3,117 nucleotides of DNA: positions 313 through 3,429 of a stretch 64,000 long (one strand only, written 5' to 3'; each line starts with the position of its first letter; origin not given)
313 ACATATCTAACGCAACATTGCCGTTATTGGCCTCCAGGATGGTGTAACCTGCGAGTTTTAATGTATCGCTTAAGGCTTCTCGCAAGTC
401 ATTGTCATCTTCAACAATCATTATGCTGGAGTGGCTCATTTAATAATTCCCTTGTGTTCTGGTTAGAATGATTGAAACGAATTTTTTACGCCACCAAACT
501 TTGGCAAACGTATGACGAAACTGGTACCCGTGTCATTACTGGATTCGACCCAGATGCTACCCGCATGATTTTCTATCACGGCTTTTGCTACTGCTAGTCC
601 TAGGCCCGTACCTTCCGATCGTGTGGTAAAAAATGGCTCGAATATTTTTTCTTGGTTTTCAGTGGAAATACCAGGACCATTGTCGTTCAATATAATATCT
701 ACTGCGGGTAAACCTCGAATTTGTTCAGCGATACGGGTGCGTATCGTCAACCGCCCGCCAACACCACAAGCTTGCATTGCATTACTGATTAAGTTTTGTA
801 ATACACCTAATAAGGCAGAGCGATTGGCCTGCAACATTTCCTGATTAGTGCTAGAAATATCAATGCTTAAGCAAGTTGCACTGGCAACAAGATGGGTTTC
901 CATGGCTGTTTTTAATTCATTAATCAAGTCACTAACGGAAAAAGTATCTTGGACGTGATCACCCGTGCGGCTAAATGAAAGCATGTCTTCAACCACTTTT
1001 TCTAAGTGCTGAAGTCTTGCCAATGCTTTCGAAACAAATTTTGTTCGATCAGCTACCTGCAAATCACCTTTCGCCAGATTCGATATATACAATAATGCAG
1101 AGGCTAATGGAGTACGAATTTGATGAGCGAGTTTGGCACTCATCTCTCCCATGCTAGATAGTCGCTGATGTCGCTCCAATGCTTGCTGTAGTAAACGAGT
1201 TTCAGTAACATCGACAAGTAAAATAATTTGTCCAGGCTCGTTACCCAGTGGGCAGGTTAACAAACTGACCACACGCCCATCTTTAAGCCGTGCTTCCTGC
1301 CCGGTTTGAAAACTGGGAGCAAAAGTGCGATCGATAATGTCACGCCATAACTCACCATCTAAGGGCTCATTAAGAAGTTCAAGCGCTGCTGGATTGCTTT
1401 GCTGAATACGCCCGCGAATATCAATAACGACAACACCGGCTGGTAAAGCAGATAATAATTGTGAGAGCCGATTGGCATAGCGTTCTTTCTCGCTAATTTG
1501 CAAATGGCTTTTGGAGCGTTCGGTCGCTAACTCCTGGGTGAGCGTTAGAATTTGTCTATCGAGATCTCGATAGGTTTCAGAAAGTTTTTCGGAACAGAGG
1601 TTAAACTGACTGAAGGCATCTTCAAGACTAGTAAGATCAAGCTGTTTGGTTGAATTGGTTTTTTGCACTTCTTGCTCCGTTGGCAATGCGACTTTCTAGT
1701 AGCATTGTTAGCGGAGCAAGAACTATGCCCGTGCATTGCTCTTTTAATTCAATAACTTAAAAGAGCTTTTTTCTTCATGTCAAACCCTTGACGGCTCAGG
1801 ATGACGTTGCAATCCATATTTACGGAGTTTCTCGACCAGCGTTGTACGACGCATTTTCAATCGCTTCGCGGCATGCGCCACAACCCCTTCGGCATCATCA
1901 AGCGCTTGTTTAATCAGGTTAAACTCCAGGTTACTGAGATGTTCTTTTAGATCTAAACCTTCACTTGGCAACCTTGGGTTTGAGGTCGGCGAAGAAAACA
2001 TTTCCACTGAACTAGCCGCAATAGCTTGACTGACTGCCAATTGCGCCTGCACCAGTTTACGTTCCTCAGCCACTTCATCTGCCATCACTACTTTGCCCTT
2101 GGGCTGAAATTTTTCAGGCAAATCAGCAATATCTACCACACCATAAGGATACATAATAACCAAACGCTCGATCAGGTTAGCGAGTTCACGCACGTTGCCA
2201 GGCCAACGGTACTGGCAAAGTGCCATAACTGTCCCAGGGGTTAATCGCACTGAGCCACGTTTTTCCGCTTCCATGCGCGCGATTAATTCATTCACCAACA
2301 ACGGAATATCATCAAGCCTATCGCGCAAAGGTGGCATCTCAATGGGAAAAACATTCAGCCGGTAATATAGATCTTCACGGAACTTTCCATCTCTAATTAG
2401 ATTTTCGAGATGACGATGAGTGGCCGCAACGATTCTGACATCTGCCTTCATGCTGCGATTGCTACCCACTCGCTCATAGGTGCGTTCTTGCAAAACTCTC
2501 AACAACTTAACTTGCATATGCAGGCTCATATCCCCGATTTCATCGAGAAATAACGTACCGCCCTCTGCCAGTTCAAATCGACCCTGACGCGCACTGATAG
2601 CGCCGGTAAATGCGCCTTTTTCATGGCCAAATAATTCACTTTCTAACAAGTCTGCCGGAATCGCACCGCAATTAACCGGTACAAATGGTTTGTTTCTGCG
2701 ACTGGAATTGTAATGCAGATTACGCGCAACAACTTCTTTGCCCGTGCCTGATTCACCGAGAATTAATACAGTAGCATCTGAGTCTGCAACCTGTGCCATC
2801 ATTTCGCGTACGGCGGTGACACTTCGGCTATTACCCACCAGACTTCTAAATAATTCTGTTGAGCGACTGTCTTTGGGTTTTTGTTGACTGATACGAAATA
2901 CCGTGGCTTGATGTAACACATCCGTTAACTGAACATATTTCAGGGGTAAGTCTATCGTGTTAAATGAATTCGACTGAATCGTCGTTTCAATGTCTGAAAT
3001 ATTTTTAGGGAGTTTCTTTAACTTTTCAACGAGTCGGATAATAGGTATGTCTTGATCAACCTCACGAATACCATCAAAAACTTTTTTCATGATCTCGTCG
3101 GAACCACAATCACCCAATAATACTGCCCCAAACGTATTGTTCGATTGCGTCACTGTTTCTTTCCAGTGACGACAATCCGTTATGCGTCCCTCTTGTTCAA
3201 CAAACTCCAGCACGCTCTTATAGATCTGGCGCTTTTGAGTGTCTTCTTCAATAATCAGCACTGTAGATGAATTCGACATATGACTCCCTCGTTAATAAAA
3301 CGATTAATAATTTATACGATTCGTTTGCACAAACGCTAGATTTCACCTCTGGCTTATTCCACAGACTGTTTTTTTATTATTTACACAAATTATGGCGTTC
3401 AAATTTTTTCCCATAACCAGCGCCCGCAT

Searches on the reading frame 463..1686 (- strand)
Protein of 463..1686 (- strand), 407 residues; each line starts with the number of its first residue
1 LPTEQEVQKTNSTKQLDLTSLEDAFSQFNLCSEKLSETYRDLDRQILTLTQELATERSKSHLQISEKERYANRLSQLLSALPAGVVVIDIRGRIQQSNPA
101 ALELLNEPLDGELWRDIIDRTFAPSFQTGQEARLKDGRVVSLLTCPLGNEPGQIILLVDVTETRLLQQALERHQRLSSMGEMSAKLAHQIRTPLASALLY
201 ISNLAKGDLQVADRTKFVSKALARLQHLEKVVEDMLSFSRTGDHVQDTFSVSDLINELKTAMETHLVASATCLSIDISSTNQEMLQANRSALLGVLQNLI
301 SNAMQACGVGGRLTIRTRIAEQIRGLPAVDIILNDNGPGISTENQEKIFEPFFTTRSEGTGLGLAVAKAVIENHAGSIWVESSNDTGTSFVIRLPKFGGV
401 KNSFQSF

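Call 59: search_protein_families(library=ncbifam, proteins=[window:463-1686:-], max_evalue=1e-10)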
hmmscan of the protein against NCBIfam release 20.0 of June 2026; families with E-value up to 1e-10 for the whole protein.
window:463-1686:- (407 aa): 71 families (the best 25 are shown)
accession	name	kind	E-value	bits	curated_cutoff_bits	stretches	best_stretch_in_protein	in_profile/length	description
NF008468.0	PRK11360.1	equivalog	4e-59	200.5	646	1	147-396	364-608/616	two-component system sensor histidine kinase AtoS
NF010411.0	PRK13837.1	equivalog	2.4e-41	141.6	647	1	161-401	432-680/828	two-component system VirA-like sensor kinase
NF007688.0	PRK10364.1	equivalog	8.7e-39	133.5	479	1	163-396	224-451/460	two-component system sensor histidine kinase ZraS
NF046044.1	PnpS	equivalog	1.1e-38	133.2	400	1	38-395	21-390/390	two-component system histidine kinase PnpS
TIGR02966.1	phoR_proteo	equivalog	9.7e-37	126.7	334.2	1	69-393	3-332/333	phosphate regulon sensor histidine kinase PhoR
NF033092.0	HK_WalK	equivalog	1.2e-35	123.2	725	1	149-395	351-593/594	cell wall metabolism sensor histidine kinase WalK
NF052574.1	HisKinEspCMyxo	equivalog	9.1e-33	113.4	1200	1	147-396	381-637/785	serine histidine kinase EspC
NF046020.1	HisKinCckABruc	equivalog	3.7e-30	104.5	1000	1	153-399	454-710/868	cell cycle histidine kinase CckA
NF006800.0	PRK09303.1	equivalog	1.6e-29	103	342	1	165-397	137-378/383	histidine kinase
NF047466.1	hybrid_RR_LvrB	exception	1.8e-28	99.8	500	1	167-396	140-376/377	hybrid histidine kinase/response regulator LvrB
NF041735.1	hist_kin_RppB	equivalog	2.9e-27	95.6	400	1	180-395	217-438/438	two-component system sensor histidine kinase RppB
NF053867.1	SprKinKinDBac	equivalog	7.9e-27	93.8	775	1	171-396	278-497/500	sporulation kinase KinD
NF041947.1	LuxQ_Vibrio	equivalog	1e-26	93.2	1200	1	181-395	474-695/843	quorum-sensing autoinducer 2 sensor kinase/phosphatase LuxQ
NF052573.1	HisKinEspAMyxo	equivalog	4.8e-26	91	1400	1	151-394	356-609/755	serine histidine kinase EspA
NF033091.0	HK_VanS_ACDEFG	equivalog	1.3e-25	90.1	400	1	183-395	78-293/293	vancomycin resistance histidine kinase VanS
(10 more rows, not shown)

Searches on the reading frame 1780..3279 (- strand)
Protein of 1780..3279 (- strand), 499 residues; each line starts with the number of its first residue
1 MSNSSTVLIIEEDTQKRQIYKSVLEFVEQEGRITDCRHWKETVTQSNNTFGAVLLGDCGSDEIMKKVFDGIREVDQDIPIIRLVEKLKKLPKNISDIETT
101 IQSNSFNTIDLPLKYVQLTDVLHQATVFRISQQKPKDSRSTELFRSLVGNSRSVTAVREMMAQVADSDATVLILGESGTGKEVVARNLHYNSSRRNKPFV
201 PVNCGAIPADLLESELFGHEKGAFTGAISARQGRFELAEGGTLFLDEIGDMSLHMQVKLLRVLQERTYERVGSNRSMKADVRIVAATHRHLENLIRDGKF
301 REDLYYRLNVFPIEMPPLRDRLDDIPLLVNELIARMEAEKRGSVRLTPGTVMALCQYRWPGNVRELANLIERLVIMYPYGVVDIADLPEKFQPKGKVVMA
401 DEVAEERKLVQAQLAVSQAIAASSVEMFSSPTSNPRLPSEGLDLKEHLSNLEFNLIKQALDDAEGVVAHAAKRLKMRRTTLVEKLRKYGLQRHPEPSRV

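Call 59: search_protein_families(library=ncbifam, proteins=[window:1780-3279:-], max_evalue=1e-10)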
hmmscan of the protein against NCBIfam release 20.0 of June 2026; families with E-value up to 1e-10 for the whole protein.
window:1780-3279:- (499 aa): 25 families
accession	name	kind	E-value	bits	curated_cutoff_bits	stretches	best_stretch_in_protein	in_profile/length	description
TIGR01817.1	nifA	equivalog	1e-112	377.7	528.85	1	133-490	184-529/534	nif-specific transcriptional activator NifA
NF041552.1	TF_PrdR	equivalog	7.7e-110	367.9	795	1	138-407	260-530/577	sigma-54 dependent transcriptional regulator PrdR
TIGR01818.1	ntrC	equivalog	2.7e-109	366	558.6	1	8-487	2-462/463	nitrogen regulation protein NR(I)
NF008469.0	PRK11361.1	equivalog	2.8e-105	352.7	714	1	2-402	2-402/461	acetoacetate metabolism transcriptional regulator AtoC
NF003451.0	PRK05022.1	equivalog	4.5e-102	342.4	476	1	133-491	178-511/512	nitric oxide reductase transcriptional regulator NorR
TIGR02915.1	PEP_resp_reg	equivalog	8.7e-98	328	502.6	1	136-395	130-390/445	PEP-CTERM-box response regulator transcription factor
NF038308.1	RNA_repair_RtcR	equivalog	9.8e-97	325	650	1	127-490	162-518/530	RNA repair transcriptional activator RtcR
NF011958.0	PRK15429.1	equivalog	1e-92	312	830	1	144-401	378-635/692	formate hydrogenlyase transcriptional activator FlhA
NF041946.1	LuxO_transreg_Vib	equivalog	5.6e-91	305.6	800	1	19-488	11-460/463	quorum-sensing sigma-54 dependent transcriptional regulator LuxO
TIGR02329.1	propionate_PrpR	equivalog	9.3e-90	301.7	499.2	1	116-486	186-525/526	propionate catabolism operon regulatory protein PrpR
NF007689.0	PRK10365.1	equivalog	1.6e-89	300.8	760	1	95-386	87-381/441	sigma-54-dependent response regulator transcription factor ZraR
NF050807.1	TransRegFlbDCaul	equivalog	3.1e-88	296.6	750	1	145-489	118-439/454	sigma-54-dependent transcriptional regulator FlbD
NF008176.1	PRK10923.1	equivalog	6.4e-87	292.1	620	1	99-490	92-468/469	nitrogen regulation protein NR(I)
TIGR02974.1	phageshock_pspF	equivalog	7.9e-87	291.6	443.55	1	147-488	1-336/336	phage shock protein operon transcriptional activator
NF011695.0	PRK15115.1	equivalog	6.1e-85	285.6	763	1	60-378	60-369/445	two-component system response regulator GlrR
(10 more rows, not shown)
